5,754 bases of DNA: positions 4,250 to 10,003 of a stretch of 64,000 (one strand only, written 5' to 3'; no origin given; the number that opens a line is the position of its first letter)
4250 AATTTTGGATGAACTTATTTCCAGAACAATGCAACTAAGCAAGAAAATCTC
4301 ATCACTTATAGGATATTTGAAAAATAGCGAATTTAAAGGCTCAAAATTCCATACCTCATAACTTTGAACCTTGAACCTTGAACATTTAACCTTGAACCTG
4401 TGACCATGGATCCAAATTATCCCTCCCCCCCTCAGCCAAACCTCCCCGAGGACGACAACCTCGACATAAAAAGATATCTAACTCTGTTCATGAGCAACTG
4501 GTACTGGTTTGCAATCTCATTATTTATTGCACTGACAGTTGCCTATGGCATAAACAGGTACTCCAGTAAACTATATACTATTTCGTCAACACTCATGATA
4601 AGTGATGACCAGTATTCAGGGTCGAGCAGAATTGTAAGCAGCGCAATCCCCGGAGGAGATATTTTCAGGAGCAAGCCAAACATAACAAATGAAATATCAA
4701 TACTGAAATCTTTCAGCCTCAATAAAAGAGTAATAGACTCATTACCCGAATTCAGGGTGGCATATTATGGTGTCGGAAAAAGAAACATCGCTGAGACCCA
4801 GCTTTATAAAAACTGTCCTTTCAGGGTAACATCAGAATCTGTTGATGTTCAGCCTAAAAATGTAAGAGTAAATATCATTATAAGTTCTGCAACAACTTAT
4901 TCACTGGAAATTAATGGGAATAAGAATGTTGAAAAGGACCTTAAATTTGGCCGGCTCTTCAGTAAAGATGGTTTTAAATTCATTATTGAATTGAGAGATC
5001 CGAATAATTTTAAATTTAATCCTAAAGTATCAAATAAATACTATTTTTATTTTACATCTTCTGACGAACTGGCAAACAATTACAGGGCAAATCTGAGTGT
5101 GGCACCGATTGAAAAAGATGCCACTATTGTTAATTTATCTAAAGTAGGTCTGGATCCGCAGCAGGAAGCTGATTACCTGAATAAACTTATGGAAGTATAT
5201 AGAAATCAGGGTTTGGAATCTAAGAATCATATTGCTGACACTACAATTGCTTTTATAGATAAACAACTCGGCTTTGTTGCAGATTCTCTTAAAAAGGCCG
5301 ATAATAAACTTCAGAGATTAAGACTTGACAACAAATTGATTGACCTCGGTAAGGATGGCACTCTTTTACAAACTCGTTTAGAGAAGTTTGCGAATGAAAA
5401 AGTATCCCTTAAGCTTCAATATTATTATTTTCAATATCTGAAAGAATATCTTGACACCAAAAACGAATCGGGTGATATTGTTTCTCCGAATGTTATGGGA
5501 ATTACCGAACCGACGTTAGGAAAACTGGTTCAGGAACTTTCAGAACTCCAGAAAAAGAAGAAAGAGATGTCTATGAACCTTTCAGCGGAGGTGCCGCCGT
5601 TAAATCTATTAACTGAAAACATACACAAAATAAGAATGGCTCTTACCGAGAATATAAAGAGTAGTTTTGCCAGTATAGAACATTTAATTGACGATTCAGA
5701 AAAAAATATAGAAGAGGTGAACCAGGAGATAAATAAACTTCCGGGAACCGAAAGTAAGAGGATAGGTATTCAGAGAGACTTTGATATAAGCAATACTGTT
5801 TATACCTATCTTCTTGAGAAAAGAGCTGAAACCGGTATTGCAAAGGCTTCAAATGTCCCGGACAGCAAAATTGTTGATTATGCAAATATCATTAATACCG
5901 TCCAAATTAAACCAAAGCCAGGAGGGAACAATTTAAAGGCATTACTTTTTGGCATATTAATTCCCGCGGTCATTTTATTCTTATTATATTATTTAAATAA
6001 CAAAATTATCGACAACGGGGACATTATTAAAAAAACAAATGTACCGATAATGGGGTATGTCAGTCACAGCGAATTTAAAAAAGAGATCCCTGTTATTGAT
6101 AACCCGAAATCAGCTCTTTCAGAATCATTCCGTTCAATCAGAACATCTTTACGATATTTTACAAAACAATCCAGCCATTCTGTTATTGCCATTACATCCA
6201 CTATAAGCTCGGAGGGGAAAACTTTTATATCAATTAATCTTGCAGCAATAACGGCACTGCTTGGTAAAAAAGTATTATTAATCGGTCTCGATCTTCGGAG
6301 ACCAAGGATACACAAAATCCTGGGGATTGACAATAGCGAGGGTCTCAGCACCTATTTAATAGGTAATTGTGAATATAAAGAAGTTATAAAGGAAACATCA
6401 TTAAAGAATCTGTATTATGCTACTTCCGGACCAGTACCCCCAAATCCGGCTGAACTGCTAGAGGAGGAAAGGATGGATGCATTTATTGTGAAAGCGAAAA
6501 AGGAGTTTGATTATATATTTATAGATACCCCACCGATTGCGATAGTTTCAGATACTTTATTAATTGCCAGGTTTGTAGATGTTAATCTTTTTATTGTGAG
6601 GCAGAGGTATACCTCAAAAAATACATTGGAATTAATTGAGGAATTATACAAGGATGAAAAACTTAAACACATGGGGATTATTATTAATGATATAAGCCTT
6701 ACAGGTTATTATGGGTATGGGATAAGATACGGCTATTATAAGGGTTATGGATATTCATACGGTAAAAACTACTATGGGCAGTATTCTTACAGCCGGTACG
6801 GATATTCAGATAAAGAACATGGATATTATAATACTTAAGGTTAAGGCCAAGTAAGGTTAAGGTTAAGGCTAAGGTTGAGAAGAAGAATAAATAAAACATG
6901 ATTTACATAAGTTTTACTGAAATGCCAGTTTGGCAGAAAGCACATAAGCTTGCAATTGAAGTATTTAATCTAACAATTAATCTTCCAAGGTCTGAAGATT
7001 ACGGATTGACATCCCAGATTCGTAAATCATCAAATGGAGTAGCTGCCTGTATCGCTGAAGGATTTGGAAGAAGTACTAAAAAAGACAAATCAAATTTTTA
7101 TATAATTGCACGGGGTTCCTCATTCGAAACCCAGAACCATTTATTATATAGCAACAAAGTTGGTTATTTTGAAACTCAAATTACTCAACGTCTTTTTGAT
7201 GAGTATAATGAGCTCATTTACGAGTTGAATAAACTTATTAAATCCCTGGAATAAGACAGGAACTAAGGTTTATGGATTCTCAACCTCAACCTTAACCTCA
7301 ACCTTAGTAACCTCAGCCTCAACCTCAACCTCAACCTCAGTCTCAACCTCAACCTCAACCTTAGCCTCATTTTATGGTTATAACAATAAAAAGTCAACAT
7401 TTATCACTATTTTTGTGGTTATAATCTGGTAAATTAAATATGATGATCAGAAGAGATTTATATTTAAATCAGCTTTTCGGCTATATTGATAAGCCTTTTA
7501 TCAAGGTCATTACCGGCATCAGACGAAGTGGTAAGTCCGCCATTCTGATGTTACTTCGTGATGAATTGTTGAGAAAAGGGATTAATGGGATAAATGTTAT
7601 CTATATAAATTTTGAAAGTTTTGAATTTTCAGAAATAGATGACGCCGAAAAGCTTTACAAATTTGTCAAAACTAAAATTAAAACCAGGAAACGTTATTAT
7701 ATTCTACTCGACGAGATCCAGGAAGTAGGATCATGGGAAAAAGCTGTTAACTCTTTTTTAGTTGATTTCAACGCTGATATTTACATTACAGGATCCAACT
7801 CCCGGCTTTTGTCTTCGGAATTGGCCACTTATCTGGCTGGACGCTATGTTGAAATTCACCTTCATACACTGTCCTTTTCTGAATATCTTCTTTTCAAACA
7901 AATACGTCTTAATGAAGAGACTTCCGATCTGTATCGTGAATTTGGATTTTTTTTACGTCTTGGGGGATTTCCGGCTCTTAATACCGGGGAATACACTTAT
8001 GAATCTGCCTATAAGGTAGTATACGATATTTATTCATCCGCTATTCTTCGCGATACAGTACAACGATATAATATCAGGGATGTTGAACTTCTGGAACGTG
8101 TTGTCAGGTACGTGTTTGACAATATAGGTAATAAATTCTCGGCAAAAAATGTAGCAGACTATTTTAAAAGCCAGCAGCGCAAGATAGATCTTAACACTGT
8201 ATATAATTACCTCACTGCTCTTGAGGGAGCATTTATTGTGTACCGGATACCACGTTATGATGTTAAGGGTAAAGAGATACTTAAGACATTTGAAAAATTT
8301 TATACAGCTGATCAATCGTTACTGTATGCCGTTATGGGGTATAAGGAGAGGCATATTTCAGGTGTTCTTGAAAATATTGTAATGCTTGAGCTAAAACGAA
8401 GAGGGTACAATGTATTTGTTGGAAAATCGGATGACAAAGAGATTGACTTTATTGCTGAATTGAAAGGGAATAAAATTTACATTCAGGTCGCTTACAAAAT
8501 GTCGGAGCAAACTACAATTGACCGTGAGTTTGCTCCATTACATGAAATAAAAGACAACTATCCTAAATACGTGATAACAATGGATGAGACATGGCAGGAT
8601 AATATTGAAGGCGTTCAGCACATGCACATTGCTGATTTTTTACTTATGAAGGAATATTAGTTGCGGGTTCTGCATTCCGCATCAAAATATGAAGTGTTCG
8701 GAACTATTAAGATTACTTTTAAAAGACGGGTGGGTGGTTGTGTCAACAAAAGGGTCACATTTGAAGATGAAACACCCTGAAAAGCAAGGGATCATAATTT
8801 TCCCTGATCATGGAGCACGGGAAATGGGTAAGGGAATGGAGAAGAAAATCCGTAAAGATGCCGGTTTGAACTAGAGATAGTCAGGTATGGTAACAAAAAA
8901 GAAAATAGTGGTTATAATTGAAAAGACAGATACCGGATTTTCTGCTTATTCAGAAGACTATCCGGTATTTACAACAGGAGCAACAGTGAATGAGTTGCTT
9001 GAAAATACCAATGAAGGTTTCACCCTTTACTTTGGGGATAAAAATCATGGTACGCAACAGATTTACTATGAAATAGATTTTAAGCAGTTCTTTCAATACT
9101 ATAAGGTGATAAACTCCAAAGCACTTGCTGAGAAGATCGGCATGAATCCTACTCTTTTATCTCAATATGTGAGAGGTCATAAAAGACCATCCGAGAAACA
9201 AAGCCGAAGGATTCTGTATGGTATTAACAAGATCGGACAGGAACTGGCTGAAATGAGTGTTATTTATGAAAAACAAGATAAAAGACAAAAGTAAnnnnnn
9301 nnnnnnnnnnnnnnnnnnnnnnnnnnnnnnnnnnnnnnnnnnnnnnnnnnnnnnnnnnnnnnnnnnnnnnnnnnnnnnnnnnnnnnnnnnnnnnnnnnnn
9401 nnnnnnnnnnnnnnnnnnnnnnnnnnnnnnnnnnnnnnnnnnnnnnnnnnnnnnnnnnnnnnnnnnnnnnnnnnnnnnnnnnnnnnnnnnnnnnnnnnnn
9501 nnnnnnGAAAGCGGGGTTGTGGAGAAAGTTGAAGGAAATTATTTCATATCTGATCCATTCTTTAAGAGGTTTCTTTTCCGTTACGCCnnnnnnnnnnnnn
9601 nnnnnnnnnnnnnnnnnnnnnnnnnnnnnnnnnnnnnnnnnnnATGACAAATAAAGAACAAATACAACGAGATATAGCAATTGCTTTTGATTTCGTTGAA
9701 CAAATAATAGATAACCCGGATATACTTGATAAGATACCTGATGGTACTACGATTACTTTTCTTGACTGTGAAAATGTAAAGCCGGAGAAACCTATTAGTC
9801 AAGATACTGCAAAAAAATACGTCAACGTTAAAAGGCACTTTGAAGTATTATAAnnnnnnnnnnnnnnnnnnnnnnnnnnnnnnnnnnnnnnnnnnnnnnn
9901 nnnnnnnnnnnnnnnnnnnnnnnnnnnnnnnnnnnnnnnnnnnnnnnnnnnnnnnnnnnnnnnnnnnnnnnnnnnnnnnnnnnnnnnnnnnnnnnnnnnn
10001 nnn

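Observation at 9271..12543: About 70-bp inverted repeat bounding a 3.3-kb patchwork of toxin-antitoxin modules and gene wreckage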

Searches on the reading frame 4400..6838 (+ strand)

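Call 10: search_protein_families(library=pfam, proteins=[window:4400-6838:+], max_evalue=0.1)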
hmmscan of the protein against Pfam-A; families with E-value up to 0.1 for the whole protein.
window:4400-6838:+ (812 aa): 5 families
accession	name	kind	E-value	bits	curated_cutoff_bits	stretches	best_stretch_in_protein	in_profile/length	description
PF13614.12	AAA_31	-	1.3e-09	38.7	27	1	595-713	3-128/177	AAA domain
PF01656.29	CbiA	-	4e-09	36.9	25.4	1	596-765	1-83/125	CobQ/CobB/MinD/ParA nucleotide binding domain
PF13807.11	GNVR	-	7.8e-08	32.6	27.7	1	450-528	2-79/82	G-rich domain on putative tyrosine kinase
PF10609.15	ParA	-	1.3e-05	25.2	27.1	1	594-713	4-122/246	NUBPL iron-transfer P-loop NTPase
PF02706.20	Wzz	-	0.0048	17.6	25.5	1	19-115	1-91/91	Chain length determinant protein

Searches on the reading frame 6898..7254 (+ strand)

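Call 10: search_protein_families(library=pfam, proteins=[window:6898-7254:+], max_evalue=0.1)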
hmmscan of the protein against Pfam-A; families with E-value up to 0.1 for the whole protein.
window:6898-7254:+ (118 aa): 1 family
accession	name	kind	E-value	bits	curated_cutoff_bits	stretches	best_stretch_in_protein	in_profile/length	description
PF05635.17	23S_rRNA_IVP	-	2.9e-31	108.3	33.8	1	8-111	2-105/106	23S rRNA-intervening sequence protein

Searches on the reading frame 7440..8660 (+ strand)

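Call 10: search_protein_families(library=pfam, proteins=[window:7440-8660:+], max_evalue=0.1)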
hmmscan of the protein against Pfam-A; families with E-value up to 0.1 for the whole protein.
window:7440-8660:+ (406 aa): 7 families
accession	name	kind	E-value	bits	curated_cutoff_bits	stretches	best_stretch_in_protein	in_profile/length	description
PF13173.12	AAA_14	-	8.8e-33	113.5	27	1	21-150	4-129/129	AAA domain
PF13635.12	DUF4143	-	2.5e-21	76.5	28.1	1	204-352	2-159/160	Domain of unknown function (DUF4143)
PF01475.25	FUR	-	0.002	18.7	23.1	1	225-270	16-62/121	Ferric uptake regulator family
PF11645.14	PDDEXK_5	-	0.01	16.3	26.1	1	309-358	9-58/138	PD-(D/E)XK endonuclease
PF01637.24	ATPase_2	-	0.015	15.6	33.2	1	5-79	4-78/225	ATPase domain predominantly from Archaea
PF13401.12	AAA_22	-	0.06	14.1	27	0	23-96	9-78/130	AAA domain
PF09969.14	DUF2203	-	0.093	13.9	24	0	81-113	57-89/122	Uncharacterized conserved protein (DUF2203)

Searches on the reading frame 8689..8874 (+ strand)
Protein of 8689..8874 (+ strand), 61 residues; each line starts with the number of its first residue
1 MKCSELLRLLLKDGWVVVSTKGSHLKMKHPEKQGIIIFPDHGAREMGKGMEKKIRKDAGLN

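Call 8: search_protein_families(library=pfam, proteins=[window:8689-8874:+], max_evalue=0.1)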
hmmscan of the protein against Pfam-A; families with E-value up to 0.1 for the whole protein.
window:8689-8874:+ (61 aa): 1 family
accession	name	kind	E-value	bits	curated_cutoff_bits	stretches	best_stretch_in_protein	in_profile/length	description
PF07927.17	HicA_toxin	-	1.1e-19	70.7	27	1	4-60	2-58/58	HicA toxin of bacterial toxin-antitoxin,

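Call 69: find_encoding_contigs(protein=window:8689-8874:+, flank=6000, max_places=10)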
Protein window:8689-8874:+ (61 aa): 14 contigs read that carry it; 10 places shown.
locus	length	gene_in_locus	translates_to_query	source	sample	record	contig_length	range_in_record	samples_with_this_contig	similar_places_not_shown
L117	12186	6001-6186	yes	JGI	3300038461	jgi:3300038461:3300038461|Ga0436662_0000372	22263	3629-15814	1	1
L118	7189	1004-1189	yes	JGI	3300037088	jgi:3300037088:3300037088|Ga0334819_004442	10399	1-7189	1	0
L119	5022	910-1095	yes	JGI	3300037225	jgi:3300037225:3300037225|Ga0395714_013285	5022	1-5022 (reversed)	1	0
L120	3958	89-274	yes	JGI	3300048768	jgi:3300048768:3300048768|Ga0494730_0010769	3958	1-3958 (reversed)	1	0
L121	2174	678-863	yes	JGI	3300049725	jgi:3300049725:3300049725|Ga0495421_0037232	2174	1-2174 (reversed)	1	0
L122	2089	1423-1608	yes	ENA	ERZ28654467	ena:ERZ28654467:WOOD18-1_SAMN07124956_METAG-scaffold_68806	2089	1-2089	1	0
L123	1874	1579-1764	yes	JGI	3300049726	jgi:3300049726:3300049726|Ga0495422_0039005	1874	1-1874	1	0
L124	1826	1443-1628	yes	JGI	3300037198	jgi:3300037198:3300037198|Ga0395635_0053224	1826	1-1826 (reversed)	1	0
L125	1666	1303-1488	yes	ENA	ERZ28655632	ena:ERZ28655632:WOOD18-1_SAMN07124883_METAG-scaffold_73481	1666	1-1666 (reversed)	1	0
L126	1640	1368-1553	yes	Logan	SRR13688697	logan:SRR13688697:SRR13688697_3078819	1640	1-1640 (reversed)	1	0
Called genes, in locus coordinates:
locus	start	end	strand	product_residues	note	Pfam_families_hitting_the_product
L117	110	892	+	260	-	PF02563:Poly_export, PF10531:SLBB (weak), PF22461:SLBB_2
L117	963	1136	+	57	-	PF05635:23S_rRNA_IVP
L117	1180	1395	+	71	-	PF01541:GIY-YIG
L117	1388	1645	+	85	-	PF05635:23S_rRNA_IVP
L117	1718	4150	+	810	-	PF13807:GNVR, PF01656:CbiA, PF10609:ParA (faint), PF13614:AAA_31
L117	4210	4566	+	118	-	PF05635:23S_rRNA_IVP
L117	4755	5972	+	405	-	PF13173:AAA_14, PF13635:DUF4143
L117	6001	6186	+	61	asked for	PF07927:HicA_toxin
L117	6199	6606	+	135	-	-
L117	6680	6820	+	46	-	-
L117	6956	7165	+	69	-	-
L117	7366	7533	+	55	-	-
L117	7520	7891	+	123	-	PF01850:PIN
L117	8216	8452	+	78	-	-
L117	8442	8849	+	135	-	PF13470:PIN_3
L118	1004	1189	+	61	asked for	PF07927:HicA_toxin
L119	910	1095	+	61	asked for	PF07927:HicA_toxin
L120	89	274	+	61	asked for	PF07927:HicA_toxin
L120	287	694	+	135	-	-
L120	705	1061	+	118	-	PF05635:23S_rRNA_IVP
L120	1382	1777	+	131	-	-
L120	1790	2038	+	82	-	-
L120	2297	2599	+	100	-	PF01909:NTP_transf_2 (weak), PF18765:Polbeta (weak)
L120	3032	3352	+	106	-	PF21956:DUF6922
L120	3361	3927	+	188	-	PF08843:AbiEii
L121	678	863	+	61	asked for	PF07927:HicA_toxin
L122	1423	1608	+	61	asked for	PF07927:HicA_toxin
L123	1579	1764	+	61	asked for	PF07927:HicA_toxin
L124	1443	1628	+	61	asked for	PF07927:HicA_toxin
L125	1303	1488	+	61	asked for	PF07927:HicA_toxin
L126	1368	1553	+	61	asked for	PF07927:HicA_toxin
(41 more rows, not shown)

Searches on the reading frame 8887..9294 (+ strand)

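Call 8: search_protein_families(library=pfam, proteins=[window:8887-9294:+], max_evalue=0.1)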
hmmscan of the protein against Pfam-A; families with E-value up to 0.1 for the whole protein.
window:8887-9294:+ (135 aa): 3 families
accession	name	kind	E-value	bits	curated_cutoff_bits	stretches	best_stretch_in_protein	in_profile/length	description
PF01381.28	HTH_3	-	0.00016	22.1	23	1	78-108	13-43/55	Helix-turn-helix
PF23131.1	DotY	-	0.048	13.9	27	1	9-58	150-200/220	DotY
PF13560.12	HTH_31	-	0.073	13.8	27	0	78-110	18-51/64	Helix-turn-helix domain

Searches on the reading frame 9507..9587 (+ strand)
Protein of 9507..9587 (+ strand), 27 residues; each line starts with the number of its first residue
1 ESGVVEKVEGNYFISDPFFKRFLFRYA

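Call 65: search_protein_families(library=pfam, proteins=[window:9507-9587:+], max_evalue=1)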
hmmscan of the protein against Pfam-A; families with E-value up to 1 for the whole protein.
seq(27 aa): 1 family
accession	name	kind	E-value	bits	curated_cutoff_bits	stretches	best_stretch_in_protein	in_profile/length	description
PF24744.1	CARF-assoc_HTH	-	0.15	12.6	27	1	3-23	31-50/55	CARF-associated HTH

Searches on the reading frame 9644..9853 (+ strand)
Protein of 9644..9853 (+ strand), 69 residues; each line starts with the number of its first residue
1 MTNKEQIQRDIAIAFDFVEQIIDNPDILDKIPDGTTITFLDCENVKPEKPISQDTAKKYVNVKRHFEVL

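Call 8: search_protein_families(library=pfam, proteins=[window:9644-9853:+], max_evalue=0.1)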
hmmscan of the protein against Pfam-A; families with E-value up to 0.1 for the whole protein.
window:9644-9853:+ (69 aa): 2 families
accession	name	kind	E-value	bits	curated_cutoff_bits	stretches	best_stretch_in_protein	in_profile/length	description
PF18882.5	DUF5647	-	0.0028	17.8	27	1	11-41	7-37/79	Family of unknown function (DUF5647)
PF03026.21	CM1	-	0.046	13.5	27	1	15-50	122-158/235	Influenza C virus M1 protein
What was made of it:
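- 9579..9962 (+): Small ORF of 69 aa (9644-9853), lying between the GGCGTTA-type (9579-9611) and AGACGCC-type (9938-9962) heptamer arrays. The E-type left arm (TAAGGT)n at 9865-9895 lies inside this stretch. Pfam gives only a weak DUF5647 hit, E 0.003 (call 8).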
